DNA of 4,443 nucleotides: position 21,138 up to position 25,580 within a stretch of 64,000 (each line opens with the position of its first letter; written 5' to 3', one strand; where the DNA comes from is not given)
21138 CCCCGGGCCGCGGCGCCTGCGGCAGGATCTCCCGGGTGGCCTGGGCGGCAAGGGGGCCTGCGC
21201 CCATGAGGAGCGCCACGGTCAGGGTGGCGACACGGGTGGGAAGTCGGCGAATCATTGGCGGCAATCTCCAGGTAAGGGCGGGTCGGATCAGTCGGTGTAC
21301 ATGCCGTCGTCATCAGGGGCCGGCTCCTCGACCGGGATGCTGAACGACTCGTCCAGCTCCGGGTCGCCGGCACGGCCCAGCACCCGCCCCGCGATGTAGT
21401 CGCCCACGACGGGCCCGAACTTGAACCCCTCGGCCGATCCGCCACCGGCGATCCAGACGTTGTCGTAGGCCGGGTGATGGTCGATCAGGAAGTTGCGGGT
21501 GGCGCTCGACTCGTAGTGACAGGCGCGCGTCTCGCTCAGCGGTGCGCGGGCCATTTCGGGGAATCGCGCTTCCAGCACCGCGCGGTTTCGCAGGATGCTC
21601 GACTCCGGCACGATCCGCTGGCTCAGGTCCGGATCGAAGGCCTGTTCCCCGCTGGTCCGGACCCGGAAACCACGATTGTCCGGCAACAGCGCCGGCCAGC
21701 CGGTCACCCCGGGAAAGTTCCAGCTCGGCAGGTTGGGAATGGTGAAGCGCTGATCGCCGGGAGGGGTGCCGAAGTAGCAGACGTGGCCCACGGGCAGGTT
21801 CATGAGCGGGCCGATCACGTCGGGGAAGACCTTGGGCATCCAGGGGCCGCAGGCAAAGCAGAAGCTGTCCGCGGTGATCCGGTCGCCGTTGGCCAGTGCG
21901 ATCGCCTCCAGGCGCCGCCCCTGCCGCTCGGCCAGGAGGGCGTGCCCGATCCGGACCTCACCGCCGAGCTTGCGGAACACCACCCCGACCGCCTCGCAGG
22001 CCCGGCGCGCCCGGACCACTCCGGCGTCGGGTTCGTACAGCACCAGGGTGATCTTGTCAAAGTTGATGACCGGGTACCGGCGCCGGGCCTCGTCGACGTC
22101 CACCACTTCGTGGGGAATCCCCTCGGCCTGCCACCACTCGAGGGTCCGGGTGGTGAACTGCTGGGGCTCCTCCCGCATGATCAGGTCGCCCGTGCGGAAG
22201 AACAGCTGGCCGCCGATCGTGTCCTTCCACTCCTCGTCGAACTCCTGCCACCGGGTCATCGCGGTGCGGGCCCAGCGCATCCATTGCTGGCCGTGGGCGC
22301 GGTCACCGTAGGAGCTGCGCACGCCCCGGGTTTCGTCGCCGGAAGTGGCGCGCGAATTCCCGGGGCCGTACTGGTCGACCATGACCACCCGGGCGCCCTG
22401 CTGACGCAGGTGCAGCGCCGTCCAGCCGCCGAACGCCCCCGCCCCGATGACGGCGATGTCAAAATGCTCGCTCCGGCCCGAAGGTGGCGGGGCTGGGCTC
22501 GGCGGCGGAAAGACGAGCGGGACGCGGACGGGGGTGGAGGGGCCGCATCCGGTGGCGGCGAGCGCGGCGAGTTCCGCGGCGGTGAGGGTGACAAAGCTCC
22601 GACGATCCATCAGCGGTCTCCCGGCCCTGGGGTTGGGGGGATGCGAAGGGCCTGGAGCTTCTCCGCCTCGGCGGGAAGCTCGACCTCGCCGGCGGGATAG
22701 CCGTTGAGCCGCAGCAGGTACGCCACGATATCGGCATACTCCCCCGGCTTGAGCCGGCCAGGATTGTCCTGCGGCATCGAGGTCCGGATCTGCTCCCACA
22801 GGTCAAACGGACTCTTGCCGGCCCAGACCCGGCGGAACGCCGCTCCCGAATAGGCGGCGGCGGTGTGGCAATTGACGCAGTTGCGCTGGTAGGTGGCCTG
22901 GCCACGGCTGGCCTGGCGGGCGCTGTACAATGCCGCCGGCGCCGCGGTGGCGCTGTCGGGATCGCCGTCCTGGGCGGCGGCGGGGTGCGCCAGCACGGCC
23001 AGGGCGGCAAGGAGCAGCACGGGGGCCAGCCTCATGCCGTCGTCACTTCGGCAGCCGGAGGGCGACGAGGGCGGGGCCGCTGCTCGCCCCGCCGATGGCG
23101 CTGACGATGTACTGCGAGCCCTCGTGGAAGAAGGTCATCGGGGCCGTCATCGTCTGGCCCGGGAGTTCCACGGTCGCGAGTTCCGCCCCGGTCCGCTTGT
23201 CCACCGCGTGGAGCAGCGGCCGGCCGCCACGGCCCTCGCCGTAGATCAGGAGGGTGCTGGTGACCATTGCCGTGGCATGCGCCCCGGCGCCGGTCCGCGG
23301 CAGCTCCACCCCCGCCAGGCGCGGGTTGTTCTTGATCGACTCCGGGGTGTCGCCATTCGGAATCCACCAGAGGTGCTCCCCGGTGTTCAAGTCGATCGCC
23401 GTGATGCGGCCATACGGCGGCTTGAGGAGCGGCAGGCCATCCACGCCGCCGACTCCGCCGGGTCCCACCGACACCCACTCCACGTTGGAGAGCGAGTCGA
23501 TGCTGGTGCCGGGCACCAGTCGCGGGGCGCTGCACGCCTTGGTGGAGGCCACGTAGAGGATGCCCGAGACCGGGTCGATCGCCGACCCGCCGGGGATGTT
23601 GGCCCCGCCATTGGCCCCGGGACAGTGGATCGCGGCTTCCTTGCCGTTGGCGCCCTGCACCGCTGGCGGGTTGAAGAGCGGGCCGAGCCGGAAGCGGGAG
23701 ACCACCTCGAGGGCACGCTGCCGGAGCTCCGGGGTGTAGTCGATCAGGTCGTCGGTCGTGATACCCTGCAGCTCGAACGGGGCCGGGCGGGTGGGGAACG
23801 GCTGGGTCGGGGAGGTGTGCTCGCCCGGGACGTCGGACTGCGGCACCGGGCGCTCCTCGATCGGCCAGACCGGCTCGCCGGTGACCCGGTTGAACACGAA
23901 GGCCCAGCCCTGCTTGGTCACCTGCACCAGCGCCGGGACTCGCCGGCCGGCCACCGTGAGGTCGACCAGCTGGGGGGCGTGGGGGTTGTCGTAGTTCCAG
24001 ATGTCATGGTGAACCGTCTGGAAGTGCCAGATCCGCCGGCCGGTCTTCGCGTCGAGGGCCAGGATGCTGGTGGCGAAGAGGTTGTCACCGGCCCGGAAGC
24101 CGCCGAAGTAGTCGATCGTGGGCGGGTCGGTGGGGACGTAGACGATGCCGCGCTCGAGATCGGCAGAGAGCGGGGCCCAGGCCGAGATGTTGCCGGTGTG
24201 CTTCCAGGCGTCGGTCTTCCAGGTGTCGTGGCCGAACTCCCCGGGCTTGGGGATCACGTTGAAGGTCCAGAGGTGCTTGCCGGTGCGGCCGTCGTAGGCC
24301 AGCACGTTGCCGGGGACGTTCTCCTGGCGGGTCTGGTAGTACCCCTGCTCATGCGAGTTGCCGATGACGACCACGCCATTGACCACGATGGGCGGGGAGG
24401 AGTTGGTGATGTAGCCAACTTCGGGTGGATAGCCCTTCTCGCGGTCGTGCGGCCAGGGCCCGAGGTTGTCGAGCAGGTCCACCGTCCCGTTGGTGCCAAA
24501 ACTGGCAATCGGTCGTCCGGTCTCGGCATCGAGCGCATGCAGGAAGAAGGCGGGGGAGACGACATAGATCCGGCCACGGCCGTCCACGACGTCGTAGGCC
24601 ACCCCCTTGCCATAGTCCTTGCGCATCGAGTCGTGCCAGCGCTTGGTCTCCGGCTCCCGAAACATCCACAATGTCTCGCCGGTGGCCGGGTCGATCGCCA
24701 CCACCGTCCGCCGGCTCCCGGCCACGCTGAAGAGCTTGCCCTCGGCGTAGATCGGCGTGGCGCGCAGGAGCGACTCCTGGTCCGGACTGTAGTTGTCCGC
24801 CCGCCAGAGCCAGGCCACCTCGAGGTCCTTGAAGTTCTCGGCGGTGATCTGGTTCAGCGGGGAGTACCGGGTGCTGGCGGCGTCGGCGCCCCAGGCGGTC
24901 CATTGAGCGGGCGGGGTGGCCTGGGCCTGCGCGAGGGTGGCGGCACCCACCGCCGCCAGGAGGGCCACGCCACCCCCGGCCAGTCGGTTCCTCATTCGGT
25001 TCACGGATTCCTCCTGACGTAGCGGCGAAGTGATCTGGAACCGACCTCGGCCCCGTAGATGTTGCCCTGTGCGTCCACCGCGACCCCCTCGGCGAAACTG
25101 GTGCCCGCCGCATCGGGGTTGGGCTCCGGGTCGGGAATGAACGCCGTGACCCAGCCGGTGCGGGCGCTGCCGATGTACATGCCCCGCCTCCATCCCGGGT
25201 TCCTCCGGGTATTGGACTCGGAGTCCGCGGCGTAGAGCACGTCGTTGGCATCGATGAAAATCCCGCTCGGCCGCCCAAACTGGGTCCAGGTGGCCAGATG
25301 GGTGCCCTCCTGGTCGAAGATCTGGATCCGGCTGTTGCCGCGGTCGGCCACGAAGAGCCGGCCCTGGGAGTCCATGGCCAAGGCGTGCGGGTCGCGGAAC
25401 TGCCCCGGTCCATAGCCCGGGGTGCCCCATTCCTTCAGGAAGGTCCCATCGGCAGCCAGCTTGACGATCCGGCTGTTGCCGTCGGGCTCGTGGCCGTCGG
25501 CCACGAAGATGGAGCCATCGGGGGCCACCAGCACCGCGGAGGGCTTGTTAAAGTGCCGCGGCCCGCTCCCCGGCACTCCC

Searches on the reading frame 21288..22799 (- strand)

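Call 69: search_protein_families(library=pfam, proteins=[window:21288-22799:-], max_evalue=0.0001)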
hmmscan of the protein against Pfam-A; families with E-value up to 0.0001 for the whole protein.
window:21288-22799:- (503 aa): 1 family
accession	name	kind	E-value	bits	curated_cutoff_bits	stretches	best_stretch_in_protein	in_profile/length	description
PF01266.30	DAO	-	5e-41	141.8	27.9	1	114-470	1-351/353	FAD dependent oxidoreductase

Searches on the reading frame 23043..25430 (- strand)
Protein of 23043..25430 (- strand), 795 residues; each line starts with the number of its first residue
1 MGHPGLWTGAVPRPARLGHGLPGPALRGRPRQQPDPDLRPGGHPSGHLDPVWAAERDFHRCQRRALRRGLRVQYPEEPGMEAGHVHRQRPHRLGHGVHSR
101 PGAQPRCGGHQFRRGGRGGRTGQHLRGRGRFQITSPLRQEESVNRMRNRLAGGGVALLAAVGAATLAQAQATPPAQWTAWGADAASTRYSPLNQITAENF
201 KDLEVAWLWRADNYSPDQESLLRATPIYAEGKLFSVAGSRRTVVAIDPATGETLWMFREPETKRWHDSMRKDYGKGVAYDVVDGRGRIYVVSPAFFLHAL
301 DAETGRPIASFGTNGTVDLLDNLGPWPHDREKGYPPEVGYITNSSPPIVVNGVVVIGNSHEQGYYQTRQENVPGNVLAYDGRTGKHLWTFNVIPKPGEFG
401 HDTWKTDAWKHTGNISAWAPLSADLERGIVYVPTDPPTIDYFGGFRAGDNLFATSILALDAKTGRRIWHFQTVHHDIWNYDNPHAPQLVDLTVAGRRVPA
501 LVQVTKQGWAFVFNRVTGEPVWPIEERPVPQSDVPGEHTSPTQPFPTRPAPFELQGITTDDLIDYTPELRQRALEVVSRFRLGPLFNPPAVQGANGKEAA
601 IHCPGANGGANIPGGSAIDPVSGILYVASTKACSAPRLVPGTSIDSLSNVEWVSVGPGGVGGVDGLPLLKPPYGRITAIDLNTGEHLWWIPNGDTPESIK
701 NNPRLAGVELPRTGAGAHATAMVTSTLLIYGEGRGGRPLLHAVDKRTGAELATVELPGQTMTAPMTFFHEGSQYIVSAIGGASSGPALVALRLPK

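Call 69: search_protein_families(library=pfam, proteins=[window:23043-25430:-], max_evalue=0.0001)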
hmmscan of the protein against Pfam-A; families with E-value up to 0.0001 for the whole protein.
window:23043-25430:- (795 aa): 2 families
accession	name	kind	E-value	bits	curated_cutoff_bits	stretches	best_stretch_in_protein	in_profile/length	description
PF01011.28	PQQ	-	1.4e-179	599.1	26.7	1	177-775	1-595/595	Glucose/ethanol/alcohol dehydrogenase, beta-propeller domain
PF13360.13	PQQ_2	-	1.8e-19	70.7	27.6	1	208-394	16-147/233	Outer membrane protein assembly factor BamB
